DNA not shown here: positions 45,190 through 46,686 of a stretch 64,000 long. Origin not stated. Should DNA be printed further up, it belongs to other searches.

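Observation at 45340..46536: Unassigned 398-aa diiron-carboxylate protein with desaturase/oxygenase-like ligand motifs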

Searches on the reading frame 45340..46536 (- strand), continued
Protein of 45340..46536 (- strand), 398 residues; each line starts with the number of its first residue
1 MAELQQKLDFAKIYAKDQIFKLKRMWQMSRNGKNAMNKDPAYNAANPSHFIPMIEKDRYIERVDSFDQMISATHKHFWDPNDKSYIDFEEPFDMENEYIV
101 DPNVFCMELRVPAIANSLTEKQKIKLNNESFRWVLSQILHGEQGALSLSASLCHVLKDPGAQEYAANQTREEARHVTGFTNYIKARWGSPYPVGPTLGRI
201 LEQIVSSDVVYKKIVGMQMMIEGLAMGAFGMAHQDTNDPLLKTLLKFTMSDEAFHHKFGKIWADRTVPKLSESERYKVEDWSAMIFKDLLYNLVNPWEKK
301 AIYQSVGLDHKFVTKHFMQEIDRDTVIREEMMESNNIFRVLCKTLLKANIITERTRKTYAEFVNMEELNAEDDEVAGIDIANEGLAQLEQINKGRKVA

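Call 47: find_homologous_proteins(query=P0133, max_evalue=1e-10)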
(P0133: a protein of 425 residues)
Query P0133 (425 aa): 5073 proteins with E <= 1e-10 among 8000 candidates; the best 120 are listed.
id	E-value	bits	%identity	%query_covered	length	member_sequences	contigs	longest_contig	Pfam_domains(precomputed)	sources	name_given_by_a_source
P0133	6.9e-283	956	100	100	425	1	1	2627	PF18563.7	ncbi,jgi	jgi:hypothetical protein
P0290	4.7e-152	525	58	96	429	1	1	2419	PF18563.7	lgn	-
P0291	8.2e-151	521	57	96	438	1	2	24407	PF18563.7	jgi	jgi:hypothetical protein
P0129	9.8e-130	452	58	85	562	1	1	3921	-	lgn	-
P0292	1.9e-129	451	57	84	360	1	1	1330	-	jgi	jgi:hypothetical protein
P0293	5.0e-129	449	51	96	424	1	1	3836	-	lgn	-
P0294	3.8e-123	430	56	92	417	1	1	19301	-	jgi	jgi:hypothetical protein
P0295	2.8e-120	420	52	94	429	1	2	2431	-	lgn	-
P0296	1.0e-115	405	52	84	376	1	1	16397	PF11583.15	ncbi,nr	ncbi:MAG TPA: ferritin-like domain-containing protein [Phenylobacterium sp.]|nr:ferritin-like domain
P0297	3.9e-114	400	52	84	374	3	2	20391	PF11583.15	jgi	-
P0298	5.4e-114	400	52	84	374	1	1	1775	PF11583.15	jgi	jgi:hypothetical protein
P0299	3.1e-113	397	52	84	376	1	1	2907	-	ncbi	-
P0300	9.8e-113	396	51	84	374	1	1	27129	PF11583.15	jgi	jgi:hypothetical protein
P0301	1.3e-112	395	51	83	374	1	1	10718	PF11583.15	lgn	-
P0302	1.5e-112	395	52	82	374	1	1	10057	PF11583.15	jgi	jgi:hypothetical protein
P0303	1.7e-112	395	51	83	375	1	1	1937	PF11266.16,PF11583.15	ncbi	-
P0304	1.8e-112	395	53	83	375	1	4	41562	PF11583.15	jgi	-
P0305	2.4e-112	394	52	83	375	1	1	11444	PF11583.15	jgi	-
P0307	2.6e-112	394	51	83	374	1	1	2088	PF11583.15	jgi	jgi:hypothetical protein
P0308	2.8e-112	394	52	83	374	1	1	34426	PF11583.15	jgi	-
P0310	4.1e-112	393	52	82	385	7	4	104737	PF11583.15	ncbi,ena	-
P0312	4.6e-112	393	52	83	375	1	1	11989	PF11583.15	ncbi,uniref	ncbi:ferritin-like domain-containing protein [Phenylobacterium sp.]|uniref:ferritin-like domain-cont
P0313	6.4e-112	393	51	84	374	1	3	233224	PF11583.15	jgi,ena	jgi:hypothetical protein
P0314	7.3e-112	393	52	83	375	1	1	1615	PF11583.15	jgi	jgi:hypothetical protein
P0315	8.2e-112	392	51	83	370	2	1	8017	PF11583.15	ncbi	ncbi:MAG TPA: ferritin-like domain-containing protein, partial [Caulobacteraceae bacterium]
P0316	1.1e-111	392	51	81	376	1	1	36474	PF11583.15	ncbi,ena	-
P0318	1.5e-111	392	52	83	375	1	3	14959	PF11583.15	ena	-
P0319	1.6e-111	392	52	84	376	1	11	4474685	PF11583.15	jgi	jgi:hypothetical protein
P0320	1.6e-111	392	52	83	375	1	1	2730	PF11583.15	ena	-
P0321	1.6e-111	392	52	84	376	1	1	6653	PF11583.15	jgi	-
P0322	1.7e-111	391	52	82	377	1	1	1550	PF11583.15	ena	-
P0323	1.7e-111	391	51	84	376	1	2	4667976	PF11583.15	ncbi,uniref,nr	ncbi:ferritin-like domain-containing protein [Phenylobacterium sp. Root700]|uniref:ferritin-like dom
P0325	1.8e-111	391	52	83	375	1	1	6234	PF11583.15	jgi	jgi:hypothetical protein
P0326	2.4e-111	391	52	83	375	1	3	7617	PF11583.15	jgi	jgi:hypothetical protein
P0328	2.8e-111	391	49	84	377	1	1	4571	PF11583.15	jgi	jgi:hypothetical protein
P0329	3.0e-111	391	51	84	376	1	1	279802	PF11583.15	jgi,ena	jgi:hypothetical protein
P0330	3.0e-111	391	52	83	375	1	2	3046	PF11266.16,PF11583.15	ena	-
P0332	3.3e-111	391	51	83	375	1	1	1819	PF11266.16,PF11583.15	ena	-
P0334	3.6e-111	390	50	85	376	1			PF11583.15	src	-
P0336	3.8e-111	390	49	84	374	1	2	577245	PF11266.16,PF11583.15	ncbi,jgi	jgi:hypothetical protein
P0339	4.1e-111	390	51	83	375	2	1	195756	PF11583.15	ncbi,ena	-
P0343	5.2e-111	390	51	83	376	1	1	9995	PF11583.15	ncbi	-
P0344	5.3e-111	390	52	83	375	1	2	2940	PF11266.16,PF11583.15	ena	-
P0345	5.4e-111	390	50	84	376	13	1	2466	PF11583.15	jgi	-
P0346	5.5e-111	390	50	84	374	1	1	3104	PF11583.15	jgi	jgi:hypothetical protein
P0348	5.5e-111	390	51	82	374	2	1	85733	PF11583.15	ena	-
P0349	5.8e-111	390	51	83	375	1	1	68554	PF11583.15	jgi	-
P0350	5.9e-111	390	50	84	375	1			PF11266.16,PF11583.15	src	-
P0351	6.3e-111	390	51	84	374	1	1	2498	PF11266.16,PF11583.15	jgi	-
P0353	6.4e-111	390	51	82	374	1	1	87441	PF11583.15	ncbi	-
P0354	6.4e-111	390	51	84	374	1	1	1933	PF11266.16,PF11583.15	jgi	-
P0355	6.9e-111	389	51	83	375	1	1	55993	PF11583.15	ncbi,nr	ncbi:MAG: ferritin-like domain-containing protein [Caulobacterales bacterium]|nr:ferritin-like domai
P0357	7.2e-111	389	52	83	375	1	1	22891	PF11583.15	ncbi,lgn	-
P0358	7.4e-111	389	51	83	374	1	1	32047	PF11583.15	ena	-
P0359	7.5e-111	389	50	84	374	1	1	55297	PF11583.15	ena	-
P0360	7.7e-111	389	52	83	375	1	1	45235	PF11583.15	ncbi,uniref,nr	ncbi:MAG: ferritin-like domain-containing protein [Phenylobacterium sp.]|uniref:ferritin-like domain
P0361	8.1e-111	389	51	82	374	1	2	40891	PF11583.15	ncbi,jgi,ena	ncbi:MAG TPA: ferritin-like domain-containing protein [Caulobacteraceae bacterium]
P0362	8.2e-111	389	52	83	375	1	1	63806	PF11583.15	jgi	jgi:hypothetical protein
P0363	8.3e-111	389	50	84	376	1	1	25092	PF11583.15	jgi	jgi:hypothetical protein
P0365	9.7e-111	389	51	83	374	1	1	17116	PF11583.15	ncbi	-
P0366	9.9e-111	389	52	83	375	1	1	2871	PF11583.15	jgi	jgi:hypothetical protein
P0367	1.0e-110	389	51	83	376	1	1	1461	PF11583.15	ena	-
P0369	1.0e-110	389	51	84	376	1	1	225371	PF11583.15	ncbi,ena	-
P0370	1.1e-110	389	50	83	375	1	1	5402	PF11583.15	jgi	jgi:hypothetical protein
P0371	1.1e-110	389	51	83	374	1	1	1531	PF11266.16,PF11583.15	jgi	-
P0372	1.1e-110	389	51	83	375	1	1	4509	PF11583.15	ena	-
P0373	1.1e-110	389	52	83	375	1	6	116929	PF11583.15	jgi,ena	-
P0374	1.1e-110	389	51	84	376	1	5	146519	PF11583.15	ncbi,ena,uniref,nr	ncbi:MAG: ferritin-like domain-containing protein [Pseudomonadota bacterium]|uniref:ferritin-like do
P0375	1.3e-110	389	51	82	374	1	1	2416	PF11583.15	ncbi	-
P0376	1.3e-110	389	51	82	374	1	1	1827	PF11583.15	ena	-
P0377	1.3e-110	389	51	83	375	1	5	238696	PF11583.15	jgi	-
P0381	1.4e-110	388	51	83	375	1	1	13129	PF11583.15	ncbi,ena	-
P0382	1.6e-110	388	53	81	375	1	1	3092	PF11583.15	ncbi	-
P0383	1.7e-110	388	52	83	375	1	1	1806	PF11583.15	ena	-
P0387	1.8e-110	388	52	83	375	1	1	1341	PF11583.15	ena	-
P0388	1.9e-110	388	51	83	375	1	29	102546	PF11583.15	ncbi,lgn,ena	-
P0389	2.0e-110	388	51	83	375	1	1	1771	PF11583.15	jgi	jgi:hypothetical protein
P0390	2.2e-110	388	50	84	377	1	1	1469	PF11583.15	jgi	jgi:hypothetical protein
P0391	2.4e-110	388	50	83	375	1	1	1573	PF11266.16,PF11583.15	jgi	jgi:hypothetical protein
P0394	2.7e-110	387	51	83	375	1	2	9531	PF11583.15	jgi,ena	jgi:hypothetical protein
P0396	2.8e-110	387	51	82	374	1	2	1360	PF11583.15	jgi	-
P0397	2.9e-110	387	51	82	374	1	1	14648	PF11583.15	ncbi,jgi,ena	jgi:hypothetical protein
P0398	3.0e-110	387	50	83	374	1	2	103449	PF11583.15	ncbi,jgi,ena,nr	ncbi:MAG: ferritin-like domain-containing protein [Caulobacteraceae bacterium]|nr:ferritin-like doma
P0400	3.1e-110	387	51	82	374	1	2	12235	PF11583.15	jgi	jgi:hypothetical protein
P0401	3.1e-110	387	51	83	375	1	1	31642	PF11583.15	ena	-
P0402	3.3e-110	387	51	83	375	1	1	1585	PF11583.15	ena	-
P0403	3.3e-110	387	50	83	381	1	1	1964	PF11583.15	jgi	jgi:hypothetical protein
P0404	3.4e-110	387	52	83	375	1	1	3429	PF11583.15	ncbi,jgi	jgi:hypothetical protein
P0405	3.5e-110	387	50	84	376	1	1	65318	PF11583.15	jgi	-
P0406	3.6e-110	387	51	84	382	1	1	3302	PF11583.15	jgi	jgi:hypothetical protein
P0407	3.7e-110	387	51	82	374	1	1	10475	PF11583.15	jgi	jgi:hypothetical protein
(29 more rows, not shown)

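Call 48: find_encoding_contigs(protein=P0291, flank=10000, max_places=2)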
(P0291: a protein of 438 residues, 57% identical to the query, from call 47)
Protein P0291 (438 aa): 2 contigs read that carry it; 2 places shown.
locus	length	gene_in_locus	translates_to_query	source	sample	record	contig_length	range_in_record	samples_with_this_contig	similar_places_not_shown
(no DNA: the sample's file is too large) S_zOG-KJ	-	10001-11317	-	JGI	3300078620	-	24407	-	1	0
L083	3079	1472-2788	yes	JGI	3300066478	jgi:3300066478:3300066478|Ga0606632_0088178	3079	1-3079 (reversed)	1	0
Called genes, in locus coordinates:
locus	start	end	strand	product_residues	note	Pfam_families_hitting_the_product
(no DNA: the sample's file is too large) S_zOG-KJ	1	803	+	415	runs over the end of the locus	?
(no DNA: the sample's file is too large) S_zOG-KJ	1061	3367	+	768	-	PF03412:Peptidase_C39, PF00664:ABC_membrane, PF00005:ABC_tran, PF02463:SMC_N (faint), PF13401:AAA_22 (faint)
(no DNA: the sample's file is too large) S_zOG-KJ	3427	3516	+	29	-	-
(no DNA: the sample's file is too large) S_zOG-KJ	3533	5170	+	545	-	PF00668:Condensation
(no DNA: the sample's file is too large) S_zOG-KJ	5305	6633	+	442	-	PF00355:Rieske, PF19301:LigXa_C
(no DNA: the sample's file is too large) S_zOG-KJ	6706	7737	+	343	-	-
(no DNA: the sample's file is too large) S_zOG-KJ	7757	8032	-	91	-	PF00550:PP-binding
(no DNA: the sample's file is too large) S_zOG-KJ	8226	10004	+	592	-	PF00501:AMP-binding, PF23024:AMP-dom_DIP2-like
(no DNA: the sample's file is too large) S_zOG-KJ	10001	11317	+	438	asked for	PF18563:TubC_N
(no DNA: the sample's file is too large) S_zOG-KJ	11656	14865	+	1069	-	PF17757:UvrB_inter, PF02559:CarD_TRCF_RID, PF04851:ResIII (weak), PF00270:DEAD, PF00271:Helicase_C, PF03461:TRCF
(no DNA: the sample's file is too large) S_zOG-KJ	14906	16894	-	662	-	PF13577:SnoaL_4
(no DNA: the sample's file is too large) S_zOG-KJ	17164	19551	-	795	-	PF00069:Pkinase, PF01636:APH (faint), PF07714:PK_Tyr_Ser-Thr, PF03109:ABC1 (weak)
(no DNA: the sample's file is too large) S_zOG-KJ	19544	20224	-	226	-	PF07638:Sigma70_ECF, PF08281:Sigma70_r4_2, PF04545:Sigma70_r4 (faint)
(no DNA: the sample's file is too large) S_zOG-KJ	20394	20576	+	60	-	-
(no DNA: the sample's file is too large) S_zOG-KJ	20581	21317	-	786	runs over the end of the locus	PF00069:Pkinase, PF07714:PK_Tyr_Ser-Thr, PF03109:ABC1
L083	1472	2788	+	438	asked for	PF18563:TubC_N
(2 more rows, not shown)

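Call 49: find_encoding_contigs(protein=P0294, flank=10000, max_places=2)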
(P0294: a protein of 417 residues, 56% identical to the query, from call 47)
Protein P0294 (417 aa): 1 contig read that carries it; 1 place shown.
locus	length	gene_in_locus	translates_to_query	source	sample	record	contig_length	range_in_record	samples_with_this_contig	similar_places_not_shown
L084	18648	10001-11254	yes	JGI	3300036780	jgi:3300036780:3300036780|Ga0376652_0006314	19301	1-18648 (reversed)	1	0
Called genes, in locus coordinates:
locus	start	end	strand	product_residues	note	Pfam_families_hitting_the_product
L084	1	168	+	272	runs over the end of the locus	?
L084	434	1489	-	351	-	-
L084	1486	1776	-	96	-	PF00550:PP-binding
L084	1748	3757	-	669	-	PF03412:Peptidase_C39, PF00005:ABC_tran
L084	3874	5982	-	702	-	PF03412:Peptidase_C39, PF00664:ABC_membrane, PF00005:ABC_tran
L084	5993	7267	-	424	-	PF25919:BSH_CusB (weak), PF26002:Beta-barrel_AprE (weak)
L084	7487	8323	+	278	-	PF00685:Sulfotransfer_1, PF13469:Sulfotransfer_3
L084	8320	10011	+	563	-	PF00501:AMP-binding, PF23024:AMP-dom_DIP2-like (weak)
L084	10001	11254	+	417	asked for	-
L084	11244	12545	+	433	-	PF00296:Bac_luciferase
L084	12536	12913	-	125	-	-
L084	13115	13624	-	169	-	PF13560:HTH_31, PF01381:HTH_3, PF12844:HTH_19 (faint)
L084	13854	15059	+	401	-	-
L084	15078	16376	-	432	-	PF00668:Condensation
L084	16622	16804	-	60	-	-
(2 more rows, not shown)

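Call 52: search_protein_families(library=pfam, alignment_id=A2, max_evalue=0.01)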
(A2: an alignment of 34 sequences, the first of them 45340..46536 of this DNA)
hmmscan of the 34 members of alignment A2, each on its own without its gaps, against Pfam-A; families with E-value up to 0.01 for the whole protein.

A. member 1, window:45340-46536:- (398 aa): 1 family
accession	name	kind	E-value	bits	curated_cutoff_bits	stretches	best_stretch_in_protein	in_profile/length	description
PF11583.14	AurF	-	3.6e-07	30.1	29.6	1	69-310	11-250/282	P-aminobenzoate N-oxygenase AurF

B. families by the number of members that match (of 34 scanned): 12 families
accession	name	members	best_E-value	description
PF11583.14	AurF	27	2.1e-15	P-aminobenzoate N-oxygenase AurF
PF11266.14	Ald_deCOase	17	3.9e-06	Long-chain fatty aldehyde decarbonylase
PF04305.20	DUF455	9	1.1e-08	Protein of unknown function (DUF455)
PF00268.27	Ribonuc_red_sm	7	7e-07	Ribonucleotide reductase, small chain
PF02332.24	Phenol_Hydrox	4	1.6e-08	Methane/Phenol/Alkene Hydroxylase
PF18563.6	TubC_N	2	1.2e-07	TubC N-terminal docking domain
PF13668.12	Ferritin_2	2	0.0045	Ferritin-like domain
PF22472.1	Ago_N_2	1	0.0024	Argonaute, N-terminal domain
PF02915.23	Rubrerythrin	1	0.0049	Rubrerythrin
PF05138.18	PaaA_PaaC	1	0.0062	Phenylacetic acid catabolic protein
PF10118.14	Metal_hydrol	1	0.0081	Predicted metal-dependent hydrolase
PF22277.2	EncFtn-like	1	0.0092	EncFtn-like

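Call 53: search_solved_structures(query=A2, max_evalue=10, show_alignments=0)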
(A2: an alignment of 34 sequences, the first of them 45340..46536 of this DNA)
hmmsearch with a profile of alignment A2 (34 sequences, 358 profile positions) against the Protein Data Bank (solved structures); distinct sequences matched with E-value up to 10: 77 (the best 60 are shown).
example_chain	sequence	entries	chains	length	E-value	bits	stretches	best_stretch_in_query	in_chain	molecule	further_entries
9u78_A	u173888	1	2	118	9.5e-10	41.2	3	195-222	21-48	Single Chain Protein of De Novo Designed Helix Bundles-4EH2 with KDPV Loop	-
7qbk_A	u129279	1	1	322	1.2e-06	31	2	180-235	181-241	R2-like ligand-binding oxidase (homolog II) from Sulfolobus acidocaldarius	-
5k52_A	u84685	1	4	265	3.3e-06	29.5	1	106-284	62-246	Aldehyde decarbonylase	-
4rc6_A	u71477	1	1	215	4.5e-06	29.1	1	106-235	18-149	Aldehyde decarbonylase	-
4rc6_B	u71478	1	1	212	4.6e-06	29.1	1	106-235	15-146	Aldehyde decarbonylase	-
5ux2_A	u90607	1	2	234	8.8e-06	28.2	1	184-309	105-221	Aldehyde decarbonylase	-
5k53_A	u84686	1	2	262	1.7e-05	27.3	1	104-238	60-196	aldehyde deformylating oxygenase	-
4tw3_A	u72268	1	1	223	2e-05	27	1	162-239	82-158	Aldehyde decarbonylase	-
4pgk_A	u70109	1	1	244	2.9e-05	26.5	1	162-239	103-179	Aldehyde decarbonylase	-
2oc5_A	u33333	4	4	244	2.9e-05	26.5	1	168-239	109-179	Hypothetical protein | Aldehyde decarbonylase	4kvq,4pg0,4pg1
4kvr_A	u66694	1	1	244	2.9e-05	26.4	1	169-239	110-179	Aldehyde decarbonylase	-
4pgi_A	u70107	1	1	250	3e-05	26.4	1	162-239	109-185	Aldehyde decarbonylase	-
6jzu_B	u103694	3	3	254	4.4e-05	25.9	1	104-235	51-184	Aldehyde decarbonylase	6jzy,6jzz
4kvs_A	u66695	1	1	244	4.5e-05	25.8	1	169-239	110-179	Aldehyde decarbonylase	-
4quw_A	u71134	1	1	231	4.7e-05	25.8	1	105-234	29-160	Aldehyde decarbonylase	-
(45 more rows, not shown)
